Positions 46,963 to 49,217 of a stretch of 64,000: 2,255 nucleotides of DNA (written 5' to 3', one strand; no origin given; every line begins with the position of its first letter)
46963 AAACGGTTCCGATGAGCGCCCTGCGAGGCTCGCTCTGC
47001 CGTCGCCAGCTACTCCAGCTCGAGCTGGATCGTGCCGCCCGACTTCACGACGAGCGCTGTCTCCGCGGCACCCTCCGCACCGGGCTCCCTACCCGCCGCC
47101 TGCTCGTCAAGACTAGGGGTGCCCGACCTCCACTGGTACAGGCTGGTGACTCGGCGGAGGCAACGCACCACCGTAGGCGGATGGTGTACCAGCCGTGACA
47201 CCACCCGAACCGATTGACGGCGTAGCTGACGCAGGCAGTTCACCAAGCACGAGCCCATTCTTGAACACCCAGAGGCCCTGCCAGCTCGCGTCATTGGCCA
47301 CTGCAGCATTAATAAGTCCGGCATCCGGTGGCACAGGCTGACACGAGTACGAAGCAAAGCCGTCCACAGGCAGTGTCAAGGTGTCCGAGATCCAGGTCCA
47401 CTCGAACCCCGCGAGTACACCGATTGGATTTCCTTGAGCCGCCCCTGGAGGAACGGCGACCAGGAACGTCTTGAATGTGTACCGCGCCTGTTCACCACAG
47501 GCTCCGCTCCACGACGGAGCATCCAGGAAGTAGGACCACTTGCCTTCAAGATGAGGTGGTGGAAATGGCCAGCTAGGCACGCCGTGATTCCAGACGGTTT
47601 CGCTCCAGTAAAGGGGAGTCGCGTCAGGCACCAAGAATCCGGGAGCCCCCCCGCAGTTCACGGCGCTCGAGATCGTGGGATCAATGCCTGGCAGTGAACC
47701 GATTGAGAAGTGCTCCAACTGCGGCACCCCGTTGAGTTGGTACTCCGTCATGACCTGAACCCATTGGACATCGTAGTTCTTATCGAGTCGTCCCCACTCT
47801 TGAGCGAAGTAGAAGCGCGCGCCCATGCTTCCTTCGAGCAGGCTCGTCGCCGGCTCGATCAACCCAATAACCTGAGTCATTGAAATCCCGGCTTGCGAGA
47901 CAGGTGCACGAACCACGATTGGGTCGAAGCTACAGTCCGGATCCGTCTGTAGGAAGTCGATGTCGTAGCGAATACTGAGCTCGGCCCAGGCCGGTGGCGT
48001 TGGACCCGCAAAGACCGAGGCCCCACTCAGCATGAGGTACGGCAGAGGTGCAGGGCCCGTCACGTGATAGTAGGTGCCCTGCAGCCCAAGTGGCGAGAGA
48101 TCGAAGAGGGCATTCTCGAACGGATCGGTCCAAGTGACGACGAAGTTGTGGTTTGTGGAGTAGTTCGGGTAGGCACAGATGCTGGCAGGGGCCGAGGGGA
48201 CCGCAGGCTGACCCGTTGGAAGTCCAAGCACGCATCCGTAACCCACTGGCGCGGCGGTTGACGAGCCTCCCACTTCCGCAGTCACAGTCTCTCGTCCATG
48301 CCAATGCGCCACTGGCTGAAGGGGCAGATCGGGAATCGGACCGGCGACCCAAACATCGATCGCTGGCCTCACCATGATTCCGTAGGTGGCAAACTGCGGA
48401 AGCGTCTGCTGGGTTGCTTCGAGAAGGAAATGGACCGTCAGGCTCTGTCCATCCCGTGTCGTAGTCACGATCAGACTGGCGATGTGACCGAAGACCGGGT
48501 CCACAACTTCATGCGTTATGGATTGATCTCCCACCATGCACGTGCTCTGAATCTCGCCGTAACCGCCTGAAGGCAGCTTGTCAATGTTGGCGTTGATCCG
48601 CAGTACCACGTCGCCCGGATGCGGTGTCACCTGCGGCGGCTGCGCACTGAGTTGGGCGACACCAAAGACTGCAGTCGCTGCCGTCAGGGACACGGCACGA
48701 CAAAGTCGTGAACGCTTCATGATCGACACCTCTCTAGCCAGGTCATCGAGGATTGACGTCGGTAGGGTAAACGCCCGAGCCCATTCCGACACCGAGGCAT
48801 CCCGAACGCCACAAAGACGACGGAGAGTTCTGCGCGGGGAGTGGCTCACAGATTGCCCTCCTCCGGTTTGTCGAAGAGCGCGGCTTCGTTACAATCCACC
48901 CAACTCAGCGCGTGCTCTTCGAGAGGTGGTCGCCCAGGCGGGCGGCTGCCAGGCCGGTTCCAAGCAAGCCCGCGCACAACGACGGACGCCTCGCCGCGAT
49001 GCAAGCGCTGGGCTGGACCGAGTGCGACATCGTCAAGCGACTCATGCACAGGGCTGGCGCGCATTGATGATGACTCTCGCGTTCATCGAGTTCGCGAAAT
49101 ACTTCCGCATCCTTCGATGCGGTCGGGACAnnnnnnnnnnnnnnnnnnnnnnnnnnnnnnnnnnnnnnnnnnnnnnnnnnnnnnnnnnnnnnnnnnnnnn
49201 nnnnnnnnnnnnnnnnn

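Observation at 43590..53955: ~10 kb lower-G+C segment encoding only uncharacterised exported proteins, an HTH protein, an S1 protease lipoprotein and a ParB-like fragment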

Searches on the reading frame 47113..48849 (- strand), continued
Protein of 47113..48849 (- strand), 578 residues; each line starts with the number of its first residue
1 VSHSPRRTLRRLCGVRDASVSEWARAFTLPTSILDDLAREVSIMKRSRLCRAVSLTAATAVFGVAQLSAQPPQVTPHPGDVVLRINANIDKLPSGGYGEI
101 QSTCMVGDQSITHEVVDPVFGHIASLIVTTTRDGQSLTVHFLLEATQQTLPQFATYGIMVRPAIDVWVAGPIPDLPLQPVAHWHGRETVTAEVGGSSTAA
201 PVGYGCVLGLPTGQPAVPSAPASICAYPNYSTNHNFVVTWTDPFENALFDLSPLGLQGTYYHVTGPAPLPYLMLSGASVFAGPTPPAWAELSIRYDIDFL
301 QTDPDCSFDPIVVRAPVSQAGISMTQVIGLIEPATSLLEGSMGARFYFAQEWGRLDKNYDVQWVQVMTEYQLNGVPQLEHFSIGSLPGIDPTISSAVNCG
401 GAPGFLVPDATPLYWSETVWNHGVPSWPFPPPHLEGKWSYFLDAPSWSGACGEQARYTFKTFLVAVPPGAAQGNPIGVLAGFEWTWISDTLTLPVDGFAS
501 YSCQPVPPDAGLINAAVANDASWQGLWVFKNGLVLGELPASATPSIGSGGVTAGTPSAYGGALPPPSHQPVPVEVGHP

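Call 92: fold_search(model_id=the predicted structure, library=pdb)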
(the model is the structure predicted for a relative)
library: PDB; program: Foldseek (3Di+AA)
matches with E <= 10: 157; with E <= 0.001: 0
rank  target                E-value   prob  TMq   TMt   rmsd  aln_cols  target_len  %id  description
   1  3cnc_A                9.3e-02  0.07  0.08  0.17  20.4       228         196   11  Crystal Structure of Ad16 fiber knob (released 2008-06-17)
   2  5bob_D                4.1e-01  0.08  0.10  0.20  14.9       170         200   13  Crystal Structure of the Meningitis Pathogen Streptococcus suis adhesion Fhb (released 2015-11-18)
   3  1pzd                  4.3e-01  0.06  0.09  0.16  18.1       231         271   10  Structural Identification of a conserved appendage domain in the carboxyl-terminus of the COPI gamma-subunit. (released 2003-10-14)
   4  6f6o                  4.3e-01  0.04  0.09  0.18  18.8       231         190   10  Structure of Adenovirus 3 fiber head V239D mutant (released 2018-12-19)
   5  5a1u_E                4.8e-01  0.08  0.10  0.07  18.6       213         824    9  The structure of the COPI coat triad (released 2015-07-08)
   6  4liy_C                5.6e-01  0.03  0.08  0.17  19.8       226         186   11  Structure of the adenovirus 3 knob domain K217E and F224S mutant (released 2014-05-28)
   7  3l88_C                6.6e-01  0.03  0.08  0.16  19.1       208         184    8  Crystal structure of the human Adenovirus type 21 fiber knob (released 2010-04-14)
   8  5boa_E                7.0e-01  0.04  0.08  0.18  15.3       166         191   12  Crystal Structure of the Meningitis Pathogen Streptococcus suis adhesion Fhb bound to the disaccharide receptor Gb2 (released 2016-05-04)
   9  4liy_A                7.0e-01  0.04  0.08  0.18  19.4       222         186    9  Structure of the adenovirus 3 knob domain K217E and F224S mutant (released 2014-05-28)
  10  8dh9_A                8.3e-01  0.05  0.09  0.10  16.6       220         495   14  Leptin-bound leptin receptor complex-D3-D7 (released 2023-04-19)
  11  5j7o_A                8.3e-01  0.01  0.05  0.05  30.3       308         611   10  Faustovirus major capsid protein (released 2016-05-18)
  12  3l89_I                8.7e-01  0.02  0.08  0.17  19.9       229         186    7  Human Adenovirus type 21 knob in complex with domains SCR1 and SCR2 of CD46 (membrane cofactor protein, MCP) (released 2010-04-14)
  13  6yro_A                9.2e-01  0.06  0.12  0.23  14.2       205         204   13  Streptococcus suis SadP mutant - N285D (released 2020-08-19)
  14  5nzr_G                9.2e-01  0.04  0.09  0.06  18.4       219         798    7  The structure of the COPI coat leaf (released 2017-06-28)
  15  3l89_H                1.0e+00  0.03  0.09  0.19  18.6       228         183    8  Human Adenovirus type 21 knob in complex with domains SCR1 and SCR2 of CD46 (membrane cofactor protein, MCP) (released 2010-04-14)
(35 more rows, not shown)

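Call 103: search_protein_families(library=pfam, alignment_id=A2, max_evalue=0.01)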
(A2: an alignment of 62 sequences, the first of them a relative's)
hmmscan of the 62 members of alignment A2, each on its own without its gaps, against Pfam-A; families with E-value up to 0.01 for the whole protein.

A. member 1, P0007 (292 aa): 1 family
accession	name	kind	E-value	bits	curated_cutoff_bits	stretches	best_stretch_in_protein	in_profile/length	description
PF24381.1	DUF7537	-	0.00096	19.2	31.7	1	4-86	4-86/258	Family of unknown function (DUF7537)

B. families by the number of members that match (of 62 scanned): 1 family
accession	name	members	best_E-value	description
PF24381.1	DUF7537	1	0.00096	Family of unknown function (DUF7537)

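Call 104: search_protein_families(library=ncbifam, alignment_id=A2, max_evalue=0.01)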
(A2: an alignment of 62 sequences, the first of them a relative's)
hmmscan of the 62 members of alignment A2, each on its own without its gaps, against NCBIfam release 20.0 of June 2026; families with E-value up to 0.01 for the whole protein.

A. member 1, P0007 (292 aa): 0 families

B. families by the number of members that match (of 62 scanned): 1 family
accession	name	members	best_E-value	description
NF041431.1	S_layer_MEMAR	1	0.0017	MEMAR_RS02690 family S-layer glycoprotein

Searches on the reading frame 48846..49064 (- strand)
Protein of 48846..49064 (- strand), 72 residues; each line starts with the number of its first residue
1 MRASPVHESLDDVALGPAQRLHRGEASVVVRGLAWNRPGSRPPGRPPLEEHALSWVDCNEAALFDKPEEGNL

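Call 32: search_protein_families(library=pfam, proteins=[window:48846-49064:-], max_evalue=1)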
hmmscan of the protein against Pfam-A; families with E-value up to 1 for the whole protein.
window:48846-49064:- (72 aa): 1 family
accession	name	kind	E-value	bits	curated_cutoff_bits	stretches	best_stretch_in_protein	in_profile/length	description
PF15855.10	DUF4726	-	0.021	15.5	27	1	23-60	2-39/101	Domain of unknown function (DUF4726)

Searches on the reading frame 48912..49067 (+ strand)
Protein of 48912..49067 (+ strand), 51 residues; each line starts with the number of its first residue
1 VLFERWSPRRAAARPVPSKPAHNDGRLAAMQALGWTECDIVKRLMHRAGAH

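Call 32: search_protein_families(library=pfam, proteins=[window:48912-49067:+], max_evalue=1)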
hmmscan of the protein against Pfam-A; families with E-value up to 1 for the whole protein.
window:48912-49067:+ (51 aa): 1 family
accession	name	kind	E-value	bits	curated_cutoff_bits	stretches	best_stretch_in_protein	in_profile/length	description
PF24625.1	DUF7626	-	0.068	13.4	27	1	23-47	5-29/55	Domain of unknown function (DUF7626)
